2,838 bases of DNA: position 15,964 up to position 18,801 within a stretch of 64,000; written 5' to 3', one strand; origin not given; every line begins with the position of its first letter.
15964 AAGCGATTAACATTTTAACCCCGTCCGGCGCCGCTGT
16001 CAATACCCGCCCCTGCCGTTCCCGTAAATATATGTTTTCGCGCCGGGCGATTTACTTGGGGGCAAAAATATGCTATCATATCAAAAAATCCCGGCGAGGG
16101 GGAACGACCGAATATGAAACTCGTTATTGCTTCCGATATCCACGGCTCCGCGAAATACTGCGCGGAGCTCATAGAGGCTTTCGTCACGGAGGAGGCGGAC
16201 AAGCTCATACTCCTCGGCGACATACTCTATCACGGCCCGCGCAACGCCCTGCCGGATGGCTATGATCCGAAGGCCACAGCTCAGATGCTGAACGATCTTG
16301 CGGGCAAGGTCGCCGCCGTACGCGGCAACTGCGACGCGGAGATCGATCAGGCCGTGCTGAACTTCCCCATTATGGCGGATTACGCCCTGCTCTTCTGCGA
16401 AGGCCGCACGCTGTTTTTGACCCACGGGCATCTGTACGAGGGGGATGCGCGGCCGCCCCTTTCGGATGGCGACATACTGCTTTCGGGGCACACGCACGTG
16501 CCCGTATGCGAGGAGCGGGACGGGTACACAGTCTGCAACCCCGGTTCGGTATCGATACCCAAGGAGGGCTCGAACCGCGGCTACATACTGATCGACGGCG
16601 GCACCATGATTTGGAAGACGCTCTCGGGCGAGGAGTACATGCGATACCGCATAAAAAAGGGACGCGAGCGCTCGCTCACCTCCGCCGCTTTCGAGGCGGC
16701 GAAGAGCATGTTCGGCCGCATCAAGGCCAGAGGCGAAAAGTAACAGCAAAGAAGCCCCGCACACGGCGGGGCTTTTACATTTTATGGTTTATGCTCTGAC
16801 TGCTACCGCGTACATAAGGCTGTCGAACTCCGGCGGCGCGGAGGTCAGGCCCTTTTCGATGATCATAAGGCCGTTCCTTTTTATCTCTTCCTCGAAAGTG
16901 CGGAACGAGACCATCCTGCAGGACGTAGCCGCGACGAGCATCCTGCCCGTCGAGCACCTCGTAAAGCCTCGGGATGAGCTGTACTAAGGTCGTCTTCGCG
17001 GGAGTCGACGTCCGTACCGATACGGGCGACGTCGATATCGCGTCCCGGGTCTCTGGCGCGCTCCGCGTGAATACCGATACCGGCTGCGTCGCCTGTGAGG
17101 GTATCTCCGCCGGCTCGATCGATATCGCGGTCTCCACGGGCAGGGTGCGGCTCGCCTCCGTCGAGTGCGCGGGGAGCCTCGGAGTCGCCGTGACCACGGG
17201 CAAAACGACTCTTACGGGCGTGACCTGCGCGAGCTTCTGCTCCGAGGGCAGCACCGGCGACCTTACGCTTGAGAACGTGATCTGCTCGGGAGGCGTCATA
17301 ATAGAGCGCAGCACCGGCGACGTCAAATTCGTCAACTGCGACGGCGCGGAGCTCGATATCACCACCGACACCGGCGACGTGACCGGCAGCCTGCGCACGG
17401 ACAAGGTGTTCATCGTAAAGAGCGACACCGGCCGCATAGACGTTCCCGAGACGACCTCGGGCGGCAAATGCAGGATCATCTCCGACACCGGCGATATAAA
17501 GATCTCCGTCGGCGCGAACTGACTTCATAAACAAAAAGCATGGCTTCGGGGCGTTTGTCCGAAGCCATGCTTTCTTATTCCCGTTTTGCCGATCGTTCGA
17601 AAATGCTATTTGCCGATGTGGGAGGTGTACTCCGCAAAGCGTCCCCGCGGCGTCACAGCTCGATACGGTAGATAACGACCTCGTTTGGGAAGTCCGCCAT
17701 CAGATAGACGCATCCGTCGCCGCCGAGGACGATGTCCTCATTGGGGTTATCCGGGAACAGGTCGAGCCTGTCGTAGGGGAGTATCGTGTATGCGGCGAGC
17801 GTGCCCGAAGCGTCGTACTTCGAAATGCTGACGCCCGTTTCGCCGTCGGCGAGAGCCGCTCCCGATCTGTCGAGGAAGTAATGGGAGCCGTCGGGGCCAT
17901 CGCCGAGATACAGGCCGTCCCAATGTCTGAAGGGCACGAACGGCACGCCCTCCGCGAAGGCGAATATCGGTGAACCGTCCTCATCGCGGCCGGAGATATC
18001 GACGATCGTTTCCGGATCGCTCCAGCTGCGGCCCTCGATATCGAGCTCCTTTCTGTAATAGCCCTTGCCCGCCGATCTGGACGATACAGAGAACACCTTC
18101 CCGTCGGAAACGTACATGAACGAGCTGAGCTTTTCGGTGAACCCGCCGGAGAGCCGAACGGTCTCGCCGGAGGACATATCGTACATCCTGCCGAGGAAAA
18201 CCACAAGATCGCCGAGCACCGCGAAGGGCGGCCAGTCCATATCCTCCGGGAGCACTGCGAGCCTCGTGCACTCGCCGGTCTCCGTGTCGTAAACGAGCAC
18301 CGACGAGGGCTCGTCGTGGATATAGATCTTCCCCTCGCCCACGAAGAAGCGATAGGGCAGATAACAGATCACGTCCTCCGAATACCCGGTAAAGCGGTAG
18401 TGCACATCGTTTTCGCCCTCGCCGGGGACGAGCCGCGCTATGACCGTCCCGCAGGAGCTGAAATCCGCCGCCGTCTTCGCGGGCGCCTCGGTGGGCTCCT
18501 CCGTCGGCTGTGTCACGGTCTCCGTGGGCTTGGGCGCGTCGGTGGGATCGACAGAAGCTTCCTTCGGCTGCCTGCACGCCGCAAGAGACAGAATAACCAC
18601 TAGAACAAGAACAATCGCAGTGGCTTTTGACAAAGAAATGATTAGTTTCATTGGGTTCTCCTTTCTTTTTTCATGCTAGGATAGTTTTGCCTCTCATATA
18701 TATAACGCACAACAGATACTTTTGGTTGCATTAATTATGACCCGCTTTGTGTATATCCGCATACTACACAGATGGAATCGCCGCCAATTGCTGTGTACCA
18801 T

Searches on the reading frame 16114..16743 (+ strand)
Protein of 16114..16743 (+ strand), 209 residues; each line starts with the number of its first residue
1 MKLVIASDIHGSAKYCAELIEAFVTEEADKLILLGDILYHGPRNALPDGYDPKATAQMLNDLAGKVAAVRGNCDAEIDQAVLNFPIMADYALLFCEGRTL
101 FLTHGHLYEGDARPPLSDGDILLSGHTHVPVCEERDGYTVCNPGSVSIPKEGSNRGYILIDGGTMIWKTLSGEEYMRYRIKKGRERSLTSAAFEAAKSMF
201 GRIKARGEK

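Call 3: search_protein_families(library=pfam, proteins=[window:16114-16743:+], max_evalue=0.01)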
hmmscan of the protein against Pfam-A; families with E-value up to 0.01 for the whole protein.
window:16114-16743:+ (209 aa): 2 families
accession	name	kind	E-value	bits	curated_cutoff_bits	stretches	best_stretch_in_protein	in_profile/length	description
PF12850.12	Metallophos_2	-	2e-25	90.1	27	1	1-161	1-150/154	Calcineurin-like phosphoesterase superfamily domain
PF00149.33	Metallophos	-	1.1e-10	42.7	21.5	1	1-106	1-116/191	Calcineurin-like phosphoesterase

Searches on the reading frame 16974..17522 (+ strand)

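Call 3: search_protein_families(library=pfam, proteins=[window:16974-17522:+], max_evalue=0.01)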
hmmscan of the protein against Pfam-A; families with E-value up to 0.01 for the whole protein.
window:16974-17522:+ (182 aa): 1 family
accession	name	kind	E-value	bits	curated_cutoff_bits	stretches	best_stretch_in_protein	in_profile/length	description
PF13349.12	DUF4097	-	1.2e-10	41.6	22.9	1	11-177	80-246/247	Toastrack DUF4097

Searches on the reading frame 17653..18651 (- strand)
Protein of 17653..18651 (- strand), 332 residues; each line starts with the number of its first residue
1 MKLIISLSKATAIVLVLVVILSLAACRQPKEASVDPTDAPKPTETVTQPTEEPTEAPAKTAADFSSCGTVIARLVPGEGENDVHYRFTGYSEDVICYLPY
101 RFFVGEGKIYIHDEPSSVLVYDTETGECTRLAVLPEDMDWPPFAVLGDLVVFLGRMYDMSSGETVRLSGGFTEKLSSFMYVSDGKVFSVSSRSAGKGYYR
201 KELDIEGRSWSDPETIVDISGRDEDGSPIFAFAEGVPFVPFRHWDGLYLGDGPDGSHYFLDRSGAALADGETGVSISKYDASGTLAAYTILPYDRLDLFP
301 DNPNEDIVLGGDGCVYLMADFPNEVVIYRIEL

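Call 3: search_protein_families(library=pfam, proteins=[window:17653-18651:-], max_evalue=0.01)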
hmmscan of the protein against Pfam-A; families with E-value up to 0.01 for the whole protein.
window:17653-18651:- (332 aa): 0 families

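Call 29: find_homologous_proteins(query=window:17653-18651:-)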
Query window:17653-18651:- (332 aa): 7 proteins with E <= 0.001 among 6795 candidates.
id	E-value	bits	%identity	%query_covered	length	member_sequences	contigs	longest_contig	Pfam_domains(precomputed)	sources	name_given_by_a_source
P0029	3.0e-210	716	95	100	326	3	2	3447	-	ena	-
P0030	1.6e-19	89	40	45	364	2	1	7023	-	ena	-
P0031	2.1e-15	75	29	100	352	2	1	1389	-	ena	-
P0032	5.5e-15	74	29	98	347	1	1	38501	-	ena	-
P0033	1.6e-14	72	28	100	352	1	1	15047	-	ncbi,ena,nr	ncbi:MAG: hypothetical protein J5586_05700 [Clostridia bacterium]|nr:hypothetical protein [Clostridi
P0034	1.2e-12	66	30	98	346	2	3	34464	-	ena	-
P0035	1.9e-6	46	28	100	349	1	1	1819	-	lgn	-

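Call 30: find_encoding_contigs(protein=P0029, flank=10000, max_places=6)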
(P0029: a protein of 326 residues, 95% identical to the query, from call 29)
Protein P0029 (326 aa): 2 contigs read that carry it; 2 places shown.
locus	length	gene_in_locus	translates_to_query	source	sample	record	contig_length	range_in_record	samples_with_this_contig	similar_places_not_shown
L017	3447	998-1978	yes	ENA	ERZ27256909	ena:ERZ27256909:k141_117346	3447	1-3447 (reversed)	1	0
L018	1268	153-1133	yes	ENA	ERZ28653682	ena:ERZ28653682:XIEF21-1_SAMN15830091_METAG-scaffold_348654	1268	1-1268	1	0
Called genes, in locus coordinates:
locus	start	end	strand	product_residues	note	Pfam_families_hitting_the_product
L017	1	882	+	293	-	?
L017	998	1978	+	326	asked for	-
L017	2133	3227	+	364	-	-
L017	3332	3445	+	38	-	?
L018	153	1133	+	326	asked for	-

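Call 45: search_protein_families(library=ncbifam, proteins=[window:17653-18651:-, P0033], max_evalue=0.1)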
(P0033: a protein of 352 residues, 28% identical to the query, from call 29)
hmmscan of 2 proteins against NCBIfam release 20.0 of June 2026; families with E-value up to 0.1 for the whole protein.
window:17653-18651:- (332 aa): 6 families
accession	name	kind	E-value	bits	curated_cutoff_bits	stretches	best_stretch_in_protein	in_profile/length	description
NF047631.1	SodCMycob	equivalog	0.0045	16.6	230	1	9-81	9-81/236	superoxide dismutase[Cu-Zn]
TIGR02722.1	lp_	equivalog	0.018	15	110.55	1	14-63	5-53/189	penicillin-binding protein activator LpoB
NF007555.1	PRK10175.1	equivalog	0.026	14.8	123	1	64-85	13-34/75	YceK/YidQ family lipoprotein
NF053526.1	Myco_lipo_LppK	equivalog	0.047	13.6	125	1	11-62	8-59/167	lipoprotein LppK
NF041057.1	Rcas_1661_fam_Se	equivalog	0.047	13.2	190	1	16-64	2-52/247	Rcas_1661 family thioredoxin-like (seleno)lipoprotein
NF050160.1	CbxlyestCULP6MYC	equivalog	0.049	12.8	570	1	8-81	11-79/329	carboxylesterase Culp6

P0033 (352 aa): 3 families
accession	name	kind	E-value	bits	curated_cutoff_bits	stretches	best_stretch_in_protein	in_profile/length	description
NF050142.1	PG1828_fam_lipo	equivalog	0.0057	17.4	50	1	1-45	1-46/59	PG1828 family lipoprotein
NF041057.1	Rcas_1661_fam_Se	equivalog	0.0062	16.1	190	1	10-71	2-59/247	Rcas_1661 family thioredoxin-like (seleno)lipoprotein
TIGR02722.1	lp_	equivalog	0.0074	16.3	110.55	1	5-48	4-46/189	penicillin-binding protein activator LpoB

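Call 46: search_protein_families(library=phrogs, proteins=[window:17653-18651:-, P0033], max_evalue=0.01)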
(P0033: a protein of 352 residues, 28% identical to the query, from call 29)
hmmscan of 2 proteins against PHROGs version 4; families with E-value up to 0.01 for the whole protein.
window:17653-18651:- (332 aa): 0 families

P0033 (352 aa): 0 families

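Call 54: find_encoding_contigs(protein=window:17653-18651:-, flank=6000, max_places=6)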
Protein window:17653-18651:- (332 aa): 3 contigs read that carry it; 2 places shown.
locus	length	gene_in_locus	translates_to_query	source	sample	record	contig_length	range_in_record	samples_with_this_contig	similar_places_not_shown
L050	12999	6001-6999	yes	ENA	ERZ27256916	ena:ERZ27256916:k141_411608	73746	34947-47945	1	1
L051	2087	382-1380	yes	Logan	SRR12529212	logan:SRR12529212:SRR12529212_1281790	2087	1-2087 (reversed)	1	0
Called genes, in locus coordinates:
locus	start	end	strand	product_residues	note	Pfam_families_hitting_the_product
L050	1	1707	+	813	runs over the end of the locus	PF07992:Pyr_redox_2, PF13738:Pyr_redox_3, PF00070:Pyr_redox, PF02852:Pyr_redox_dim, PF00581:Rhodanese, PF01206:TusA, PF02635:DsrE (weak), PF13686:DrsE_2, +2 more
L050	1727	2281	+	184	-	-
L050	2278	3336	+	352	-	PF04055:Radical_SAM, PF13186:SPASM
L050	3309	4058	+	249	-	PF04237:YjbR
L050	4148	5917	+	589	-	-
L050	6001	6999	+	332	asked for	-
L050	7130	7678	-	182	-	PF13349:DUF4097 (faint)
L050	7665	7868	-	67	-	-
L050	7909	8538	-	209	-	PF00149:Metallophos, PF12850:Metallophos_2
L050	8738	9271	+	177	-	PF01047:MarR, PF12802:MarR_2, PF13412:HTH_24 (weak), PF01325:Fe_dep_repress (faint)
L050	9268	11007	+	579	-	PF00664:ABC_membrane, PF00005:ABC_tran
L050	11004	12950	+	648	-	PF00664:ABC_membrane, PF00005:ABC_tran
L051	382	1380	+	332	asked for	-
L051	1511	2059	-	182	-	PF13349:DUF4097 (faint)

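Call 65: find_encoding_contigs(protein=P0033, flank=8000, max_places=2)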
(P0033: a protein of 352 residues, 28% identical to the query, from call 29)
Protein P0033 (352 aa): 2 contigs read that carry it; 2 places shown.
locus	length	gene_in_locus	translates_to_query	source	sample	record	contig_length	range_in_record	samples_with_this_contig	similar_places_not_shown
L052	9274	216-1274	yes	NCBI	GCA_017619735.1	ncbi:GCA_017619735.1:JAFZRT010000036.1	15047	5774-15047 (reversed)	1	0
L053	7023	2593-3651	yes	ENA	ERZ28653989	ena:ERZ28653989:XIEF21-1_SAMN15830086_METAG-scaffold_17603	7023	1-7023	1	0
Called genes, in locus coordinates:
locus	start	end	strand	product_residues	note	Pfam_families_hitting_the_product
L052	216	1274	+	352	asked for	-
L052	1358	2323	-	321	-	PF13349:DUF4097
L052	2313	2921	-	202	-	PF22564:HAAS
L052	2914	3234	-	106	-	PF13463:HTH_27 (weak), PF03551:PadR, PF13601:HTH_34 (weak)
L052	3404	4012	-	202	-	PF00149:Metallophos (weak), PF12850:Metallophos_2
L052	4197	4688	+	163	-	PF01047:MarR, PF12802:MarR_2, PF13412:HTH_24, PF01325:Fe_dep_repress (weak)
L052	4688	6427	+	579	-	PF00664:ABC_membrane, PF00005:ABC_tran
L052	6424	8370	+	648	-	PF00664:ABC_membrane, PF00005:ABC_tran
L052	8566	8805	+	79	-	-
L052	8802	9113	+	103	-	-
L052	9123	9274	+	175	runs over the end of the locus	-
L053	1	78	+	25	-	?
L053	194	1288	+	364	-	-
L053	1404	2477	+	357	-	-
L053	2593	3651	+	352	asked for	-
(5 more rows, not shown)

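Call 72: search_protein_families(library=pfam, proteins=[P0033], max_evalue=0.1)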
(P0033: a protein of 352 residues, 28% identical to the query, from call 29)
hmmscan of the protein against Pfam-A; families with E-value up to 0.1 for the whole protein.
P0033 (352 aa): 2 families
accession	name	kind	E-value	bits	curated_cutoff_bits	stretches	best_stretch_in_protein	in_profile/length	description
PF24303.1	DUF7485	-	0.0072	16.2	27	1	82-136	7-61/284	Domain of unknown function (DUF7485)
PF01436.27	NHL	-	0.061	13.8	20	0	107-131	2-27/28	NHL repeat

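Call 73: predict_structure(alignment_id=A6)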
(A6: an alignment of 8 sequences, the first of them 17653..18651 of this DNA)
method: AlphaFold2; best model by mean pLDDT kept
length: 332 residues; sequences in the alignment: 8
mean_pLDDT: 59.9   pTM: 0.61
mean pLDDT of the five models: 59.9, 55.0, 54.3, 53.7, 51.5
residues with pLDDT >= 90: 5; 70-90: 99; 50-70: 120; < 50: 108
segments of 3 or more residues with pLDDT < 50: 6-8, 23-49, 51-61, 155-160, 218-245, 263-271, 294-304
pLDDT, mean of each block of 10 residues (from residue 1): 50 59 42 41 47 42 74 75 67 57 82 73 82 57 67 49 60 53 56 52 61 49 39 37 50 77 46 71 77 51 62 84 84 87
secondary structure, 60 per line:
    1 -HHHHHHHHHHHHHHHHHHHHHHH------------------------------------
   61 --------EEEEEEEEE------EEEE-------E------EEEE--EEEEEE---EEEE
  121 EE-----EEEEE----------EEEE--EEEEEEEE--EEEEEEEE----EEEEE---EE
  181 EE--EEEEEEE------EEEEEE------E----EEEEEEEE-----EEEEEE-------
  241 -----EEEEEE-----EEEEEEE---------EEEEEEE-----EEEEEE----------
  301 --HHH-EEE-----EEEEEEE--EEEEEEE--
elements in order: H2-24 E69-77 E84-87 E102-105 E108-113 E117-122 E128-132 E143-146 E149-156 E159-166 E171-175 E179-182 E185-191 E198-203 E215-222 E228-233 E246-251 E257-263 E273-279 E285-290 E307-309 E315-321 E324-330

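Call 76: fold_search(model_id=the predicted structure, library=pdb)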
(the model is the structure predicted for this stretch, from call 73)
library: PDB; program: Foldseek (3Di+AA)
matches with E <= 10: 1659; with E <= 0.001: 257
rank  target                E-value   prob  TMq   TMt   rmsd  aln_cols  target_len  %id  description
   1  7nyq_B                2.0e-07  1.00  0.43  0.50   8.4       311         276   14  Crystal structure of the Mei-P26 NHL domain (released 2022-05-04)
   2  7op4                  2.1e-06  1.00  0.32  0.36  10.2       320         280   15  Crystal structure of the computationally designed SAKe6BE-3HH protein (released 2022-12-14)
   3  7opu                  2.6e-06  1.00  0.30  0.33  10.4       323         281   15  Self-assembled crystal structure of the computationally designed SAKe6BE-3HH protein (released 2022-12-14)
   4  7ong                  3.4e-06  1.00  0.32  0.35  10.3       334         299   14  Crystal structure of the computationally designed SAKe6BE-L1 protein (released 2022-12-14)
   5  8pjr                  4.4e-06  1.00  0.31  0.35  10.2       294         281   16  Crystal structure of the SAKe6AC-LB protein (released 2024-07-10)
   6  7on7_B                6.2e-06  1.00  0.33  0.38   9.8       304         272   18  Crystal structure of the computationally designed SAKe6BE-L2 protein (released 2022-12-14)
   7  7onc                  6.5e-06  1.00  0.32  0.36  10.0       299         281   16  Crystal structure of the computationally designed SAKe6BE protein (released 2022-12-14)
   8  7on7_A                1.3e-05  1.00  0.32  0.37  10.8       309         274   16  Crystal structure of the computationally designed SAKe6BE-L2 protein (released 2022-12-14)
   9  4r40_A                1.9e-05  1.00  0.34  0.30   8.5       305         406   13  Crystal Structure of TolB/Pal complex from Yersinia pestis. (released 2014-09-03)
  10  9hg9_B                1.9e-05  1.00  0.29  0.27  11.4       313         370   11  BAM-SurA-darobactin complex in the swing-in state (released 2025-04-16)
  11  8bvq_B                1.9e-05  1.00  0.29  0.27  10.6       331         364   12  E. coli BAM complex (BamABCDE) bound to darobactin B (released 2023-05-24)
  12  7pvp                  2.1e-05  1.00  0.32  0.36  10.9       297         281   15  Crystal structure of the SAKe6BC designer protein (released 2023-01-18)
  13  9mgg_B                2.5e-05  1.00  0.31  0.29  11.2       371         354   12  beta-barrel assembly machine from Escherichia coli in a late state of substrate assembly (released 2025-12-17)
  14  6hrl_A                2.6e-05  1.00  0.35  0.39   8.9       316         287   13  Crystal structure of the Kelch domain of human KLHL17 (released 2018-10-17)
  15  4xga_A                2.9e-05  1.00  0.31  0.30   9.9       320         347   13  Crystal structure of BamB and BamA P3-5 complex from E.coli (released 2016-01-20)
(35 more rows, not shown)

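Call 88: search_protein_families(library=padloc, proteins=[window:17653-18651:-], max_evalue=0.01)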
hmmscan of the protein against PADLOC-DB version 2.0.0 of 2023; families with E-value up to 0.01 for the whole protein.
window:17653-18651:- (332 aa): 0 families
